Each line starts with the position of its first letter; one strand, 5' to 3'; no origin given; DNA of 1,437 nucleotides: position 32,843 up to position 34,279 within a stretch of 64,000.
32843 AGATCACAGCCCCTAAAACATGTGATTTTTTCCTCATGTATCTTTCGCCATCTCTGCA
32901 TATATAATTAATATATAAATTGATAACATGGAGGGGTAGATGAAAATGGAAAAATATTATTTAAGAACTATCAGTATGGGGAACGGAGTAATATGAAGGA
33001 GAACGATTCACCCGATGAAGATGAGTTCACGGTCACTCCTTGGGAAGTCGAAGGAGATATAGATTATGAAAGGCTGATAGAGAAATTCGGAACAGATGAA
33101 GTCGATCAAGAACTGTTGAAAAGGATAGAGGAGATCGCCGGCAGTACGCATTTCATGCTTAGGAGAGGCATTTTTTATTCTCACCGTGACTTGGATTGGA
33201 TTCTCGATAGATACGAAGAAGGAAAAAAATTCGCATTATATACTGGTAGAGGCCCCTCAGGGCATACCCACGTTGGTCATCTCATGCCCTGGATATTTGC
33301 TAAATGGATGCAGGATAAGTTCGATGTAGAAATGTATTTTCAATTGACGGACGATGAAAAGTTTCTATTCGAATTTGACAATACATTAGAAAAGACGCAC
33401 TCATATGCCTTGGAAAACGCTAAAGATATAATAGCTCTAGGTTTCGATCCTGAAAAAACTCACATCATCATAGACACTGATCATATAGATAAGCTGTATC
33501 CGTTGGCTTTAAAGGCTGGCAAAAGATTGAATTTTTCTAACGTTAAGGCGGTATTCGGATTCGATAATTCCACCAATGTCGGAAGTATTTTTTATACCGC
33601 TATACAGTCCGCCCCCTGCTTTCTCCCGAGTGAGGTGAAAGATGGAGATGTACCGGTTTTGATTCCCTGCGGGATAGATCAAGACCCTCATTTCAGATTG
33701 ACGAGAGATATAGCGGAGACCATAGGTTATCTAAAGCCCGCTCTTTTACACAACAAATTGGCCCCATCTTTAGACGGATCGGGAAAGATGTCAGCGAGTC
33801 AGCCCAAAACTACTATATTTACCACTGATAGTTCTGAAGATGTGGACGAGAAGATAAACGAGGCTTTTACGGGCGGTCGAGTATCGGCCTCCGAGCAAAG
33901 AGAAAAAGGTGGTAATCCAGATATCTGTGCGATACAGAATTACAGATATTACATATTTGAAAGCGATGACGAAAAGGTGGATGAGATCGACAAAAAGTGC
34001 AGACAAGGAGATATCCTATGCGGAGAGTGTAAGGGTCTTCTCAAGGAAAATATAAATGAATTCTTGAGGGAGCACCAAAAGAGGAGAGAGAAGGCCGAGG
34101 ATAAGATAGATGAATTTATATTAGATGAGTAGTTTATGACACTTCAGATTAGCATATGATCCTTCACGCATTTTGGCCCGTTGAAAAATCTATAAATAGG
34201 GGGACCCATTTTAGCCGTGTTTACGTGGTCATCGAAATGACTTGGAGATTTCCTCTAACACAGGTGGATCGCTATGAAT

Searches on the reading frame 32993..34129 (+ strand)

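Call 10: search_protein_families(library=pfam, proteins=[window:32993-34129:+], max_evalue=0.001)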
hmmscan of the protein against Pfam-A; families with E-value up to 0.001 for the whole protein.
window:32993-34129:+ (379 aa): 1 family
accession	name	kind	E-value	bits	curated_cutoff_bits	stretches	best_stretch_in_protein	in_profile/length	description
PF00579.31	tRNA-synt_1b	-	1.8e-34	119.9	21.1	1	77-358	3-291/292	tRNA synthetases class I (W and Y)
